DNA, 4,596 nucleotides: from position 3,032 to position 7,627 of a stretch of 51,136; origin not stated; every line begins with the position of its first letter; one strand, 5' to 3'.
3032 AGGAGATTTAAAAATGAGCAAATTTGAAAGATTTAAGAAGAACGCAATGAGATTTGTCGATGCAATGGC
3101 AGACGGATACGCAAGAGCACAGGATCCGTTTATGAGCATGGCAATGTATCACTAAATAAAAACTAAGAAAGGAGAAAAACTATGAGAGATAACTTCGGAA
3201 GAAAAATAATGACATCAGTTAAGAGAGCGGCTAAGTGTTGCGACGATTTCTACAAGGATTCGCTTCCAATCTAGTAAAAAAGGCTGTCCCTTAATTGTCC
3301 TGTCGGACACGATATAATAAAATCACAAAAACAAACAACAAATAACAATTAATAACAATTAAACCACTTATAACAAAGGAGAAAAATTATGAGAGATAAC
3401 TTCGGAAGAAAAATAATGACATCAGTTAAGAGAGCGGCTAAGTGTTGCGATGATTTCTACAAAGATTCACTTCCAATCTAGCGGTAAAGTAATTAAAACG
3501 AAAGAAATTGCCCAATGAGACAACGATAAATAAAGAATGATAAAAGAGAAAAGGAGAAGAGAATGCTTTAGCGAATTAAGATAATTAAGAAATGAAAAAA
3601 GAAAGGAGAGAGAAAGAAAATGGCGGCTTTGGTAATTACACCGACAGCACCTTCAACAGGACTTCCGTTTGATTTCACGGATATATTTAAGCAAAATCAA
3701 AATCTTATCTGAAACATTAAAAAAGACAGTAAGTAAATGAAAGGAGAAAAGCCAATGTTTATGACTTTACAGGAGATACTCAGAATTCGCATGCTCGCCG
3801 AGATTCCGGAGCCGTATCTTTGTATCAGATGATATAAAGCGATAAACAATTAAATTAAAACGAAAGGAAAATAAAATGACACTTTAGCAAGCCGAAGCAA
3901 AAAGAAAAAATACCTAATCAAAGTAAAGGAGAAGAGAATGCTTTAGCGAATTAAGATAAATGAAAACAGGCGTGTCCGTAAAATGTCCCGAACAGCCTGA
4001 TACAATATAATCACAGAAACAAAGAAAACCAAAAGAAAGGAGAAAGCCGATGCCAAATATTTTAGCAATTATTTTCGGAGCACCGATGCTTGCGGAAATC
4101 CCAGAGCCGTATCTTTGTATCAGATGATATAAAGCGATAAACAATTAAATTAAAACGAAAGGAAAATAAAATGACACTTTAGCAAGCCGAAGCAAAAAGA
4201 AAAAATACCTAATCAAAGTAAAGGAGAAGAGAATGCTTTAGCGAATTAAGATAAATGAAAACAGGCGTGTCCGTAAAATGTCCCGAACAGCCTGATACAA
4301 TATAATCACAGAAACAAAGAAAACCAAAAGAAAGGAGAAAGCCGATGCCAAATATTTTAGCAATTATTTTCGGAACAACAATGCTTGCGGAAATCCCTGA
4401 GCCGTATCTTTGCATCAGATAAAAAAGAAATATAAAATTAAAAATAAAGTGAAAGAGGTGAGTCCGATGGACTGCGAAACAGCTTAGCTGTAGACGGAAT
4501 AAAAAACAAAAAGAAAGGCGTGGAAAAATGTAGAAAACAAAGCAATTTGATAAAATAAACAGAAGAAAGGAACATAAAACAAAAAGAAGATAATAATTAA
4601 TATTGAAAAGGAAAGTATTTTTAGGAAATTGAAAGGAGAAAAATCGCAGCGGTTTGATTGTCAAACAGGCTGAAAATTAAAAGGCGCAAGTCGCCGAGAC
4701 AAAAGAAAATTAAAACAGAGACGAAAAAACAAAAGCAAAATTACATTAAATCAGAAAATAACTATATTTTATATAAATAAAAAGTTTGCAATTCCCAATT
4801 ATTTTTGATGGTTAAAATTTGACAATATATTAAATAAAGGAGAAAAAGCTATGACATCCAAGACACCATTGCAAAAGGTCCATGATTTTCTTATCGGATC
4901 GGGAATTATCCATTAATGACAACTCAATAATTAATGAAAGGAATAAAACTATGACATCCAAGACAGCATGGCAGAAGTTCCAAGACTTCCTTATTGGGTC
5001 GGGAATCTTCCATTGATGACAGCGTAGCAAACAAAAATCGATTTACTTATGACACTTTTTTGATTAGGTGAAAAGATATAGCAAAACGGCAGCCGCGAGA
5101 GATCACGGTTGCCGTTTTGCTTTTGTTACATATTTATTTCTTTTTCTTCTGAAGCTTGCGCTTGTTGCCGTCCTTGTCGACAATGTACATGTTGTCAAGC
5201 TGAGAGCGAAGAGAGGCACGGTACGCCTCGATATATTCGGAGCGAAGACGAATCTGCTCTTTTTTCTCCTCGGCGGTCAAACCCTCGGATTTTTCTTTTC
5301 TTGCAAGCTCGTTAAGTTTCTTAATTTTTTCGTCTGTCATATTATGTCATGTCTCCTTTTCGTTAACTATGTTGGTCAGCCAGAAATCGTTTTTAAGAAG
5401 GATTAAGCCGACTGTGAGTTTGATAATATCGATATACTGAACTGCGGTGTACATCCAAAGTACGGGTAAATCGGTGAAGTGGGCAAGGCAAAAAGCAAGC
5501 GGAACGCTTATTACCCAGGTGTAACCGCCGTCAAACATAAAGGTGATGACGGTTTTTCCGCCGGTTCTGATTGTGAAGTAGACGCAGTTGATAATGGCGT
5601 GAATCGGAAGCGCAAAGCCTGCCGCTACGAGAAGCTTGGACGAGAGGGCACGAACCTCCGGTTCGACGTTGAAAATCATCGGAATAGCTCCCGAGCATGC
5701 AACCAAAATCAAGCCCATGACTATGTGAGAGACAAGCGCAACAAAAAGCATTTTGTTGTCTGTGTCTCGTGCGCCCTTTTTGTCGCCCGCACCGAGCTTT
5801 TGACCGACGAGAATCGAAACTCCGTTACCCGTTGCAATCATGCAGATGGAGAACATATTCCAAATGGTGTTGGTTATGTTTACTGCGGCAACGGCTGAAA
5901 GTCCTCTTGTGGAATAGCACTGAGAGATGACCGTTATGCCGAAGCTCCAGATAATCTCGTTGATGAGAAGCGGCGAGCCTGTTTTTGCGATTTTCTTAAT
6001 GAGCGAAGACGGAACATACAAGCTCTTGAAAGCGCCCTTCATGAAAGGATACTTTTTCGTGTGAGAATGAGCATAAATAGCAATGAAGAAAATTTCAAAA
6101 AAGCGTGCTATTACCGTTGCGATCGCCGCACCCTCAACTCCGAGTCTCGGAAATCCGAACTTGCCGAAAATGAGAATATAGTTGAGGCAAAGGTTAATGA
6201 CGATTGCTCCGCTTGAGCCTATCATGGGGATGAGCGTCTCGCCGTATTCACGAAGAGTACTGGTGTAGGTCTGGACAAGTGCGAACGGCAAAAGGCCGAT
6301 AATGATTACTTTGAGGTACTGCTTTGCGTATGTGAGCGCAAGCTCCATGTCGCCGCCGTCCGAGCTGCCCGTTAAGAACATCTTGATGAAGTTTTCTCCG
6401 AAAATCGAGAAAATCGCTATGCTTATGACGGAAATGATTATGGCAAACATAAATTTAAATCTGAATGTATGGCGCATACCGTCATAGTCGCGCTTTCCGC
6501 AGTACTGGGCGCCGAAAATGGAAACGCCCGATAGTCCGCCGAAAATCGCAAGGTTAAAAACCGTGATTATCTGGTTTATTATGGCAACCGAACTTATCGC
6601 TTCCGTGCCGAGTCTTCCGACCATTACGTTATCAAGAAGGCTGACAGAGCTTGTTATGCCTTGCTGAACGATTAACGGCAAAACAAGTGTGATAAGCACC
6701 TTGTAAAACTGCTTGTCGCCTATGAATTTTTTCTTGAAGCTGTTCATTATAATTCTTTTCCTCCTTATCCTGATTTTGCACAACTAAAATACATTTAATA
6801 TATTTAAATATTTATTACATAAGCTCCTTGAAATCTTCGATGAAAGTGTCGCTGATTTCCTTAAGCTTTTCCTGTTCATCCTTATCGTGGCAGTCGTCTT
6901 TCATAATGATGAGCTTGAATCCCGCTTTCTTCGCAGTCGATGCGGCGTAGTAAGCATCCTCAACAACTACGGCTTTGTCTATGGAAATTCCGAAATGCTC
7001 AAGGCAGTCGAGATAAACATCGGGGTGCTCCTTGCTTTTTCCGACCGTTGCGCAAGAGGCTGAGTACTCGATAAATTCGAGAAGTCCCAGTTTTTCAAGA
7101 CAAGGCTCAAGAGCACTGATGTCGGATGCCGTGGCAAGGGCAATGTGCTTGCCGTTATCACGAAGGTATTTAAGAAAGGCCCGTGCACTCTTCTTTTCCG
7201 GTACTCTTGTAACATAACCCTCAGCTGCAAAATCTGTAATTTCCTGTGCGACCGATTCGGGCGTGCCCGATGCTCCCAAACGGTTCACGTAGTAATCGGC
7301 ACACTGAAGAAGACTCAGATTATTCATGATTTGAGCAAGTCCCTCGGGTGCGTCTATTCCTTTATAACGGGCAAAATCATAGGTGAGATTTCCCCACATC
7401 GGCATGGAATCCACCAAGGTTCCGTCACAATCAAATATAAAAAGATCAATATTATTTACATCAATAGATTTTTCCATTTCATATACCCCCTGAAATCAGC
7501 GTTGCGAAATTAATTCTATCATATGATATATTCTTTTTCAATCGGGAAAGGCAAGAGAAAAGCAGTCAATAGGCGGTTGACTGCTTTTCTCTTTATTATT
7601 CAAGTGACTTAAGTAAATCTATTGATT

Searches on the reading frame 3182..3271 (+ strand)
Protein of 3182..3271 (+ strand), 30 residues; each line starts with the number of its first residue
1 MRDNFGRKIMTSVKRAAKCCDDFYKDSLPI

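Call 85: find_encoding_contigs(protein=window:3182-3271:+, flank=8000, max_places=4)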
Protein window:3182-3271:+ (30 aa): 24 contigs read that carry it; 4 places shown.
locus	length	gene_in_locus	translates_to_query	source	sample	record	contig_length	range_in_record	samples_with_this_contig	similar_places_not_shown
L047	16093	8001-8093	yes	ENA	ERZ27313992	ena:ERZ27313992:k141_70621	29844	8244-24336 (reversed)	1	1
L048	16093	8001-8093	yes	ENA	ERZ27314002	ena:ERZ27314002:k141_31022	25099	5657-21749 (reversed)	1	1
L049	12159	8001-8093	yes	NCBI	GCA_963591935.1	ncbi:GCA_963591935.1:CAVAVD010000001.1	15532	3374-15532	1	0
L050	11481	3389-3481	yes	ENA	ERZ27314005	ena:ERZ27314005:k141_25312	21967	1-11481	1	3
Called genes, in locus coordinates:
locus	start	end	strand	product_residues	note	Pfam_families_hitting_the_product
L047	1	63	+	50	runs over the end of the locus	-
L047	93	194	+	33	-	-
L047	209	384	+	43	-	-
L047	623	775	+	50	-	-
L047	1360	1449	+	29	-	-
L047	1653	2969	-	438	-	-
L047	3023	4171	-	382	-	PF05816:TelA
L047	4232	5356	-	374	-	PF10112:Halogen_Hydrol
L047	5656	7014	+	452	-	PF01554:MatE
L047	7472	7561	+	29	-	-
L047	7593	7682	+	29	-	-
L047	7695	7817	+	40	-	-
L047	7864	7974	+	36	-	-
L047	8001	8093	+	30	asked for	-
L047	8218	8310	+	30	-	-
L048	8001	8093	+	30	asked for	-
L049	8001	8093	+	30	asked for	-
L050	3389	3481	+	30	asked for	-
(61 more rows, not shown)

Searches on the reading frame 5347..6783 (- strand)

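Call 37: search_protein_families(library=pfam, proteins=[window:5347-6783:-], max_evalue=0.001)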
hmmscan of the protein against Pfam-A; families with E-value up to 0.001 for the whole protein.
window:5347-6783:- (478 aa): 1 family
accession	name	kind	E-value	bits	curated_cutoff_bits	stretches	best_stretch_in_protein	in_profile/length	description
PF01554.23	MatE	-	9.5e-48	162.4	24.9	2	36-203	1-161/161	MatE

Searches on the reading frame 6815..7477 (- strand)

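Call 37: search_protein_families(library=pfam, proteins=[window:6815-7477:-], max_evalue=0.001)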
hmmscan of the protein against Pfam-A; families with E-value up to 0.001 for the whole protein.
window:6815-7477:- (220 aa): 4 families
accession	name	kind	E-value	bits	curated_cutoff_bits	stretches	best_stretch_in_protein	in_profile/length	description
PF00702.32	Hydrolase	-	2.1e-20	74.4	26.4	1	10-186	1-191/191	haloacid dehalogenase-like hydrolase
PF13419.12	HAD_2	-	2.9e-18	67.1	23.8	1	14-191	2-177/178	Haloacid dehalogenase-like hydrolase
PF12710.13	HAD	-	3e-07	31.5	27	1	14-144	2-140/189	haloacid dehalogenase-like hydrolase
PF13344.12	Hydrolase_6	-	0.00017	22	27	0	148-187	40-82/101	Haloacid dehalogenase-like hydrolase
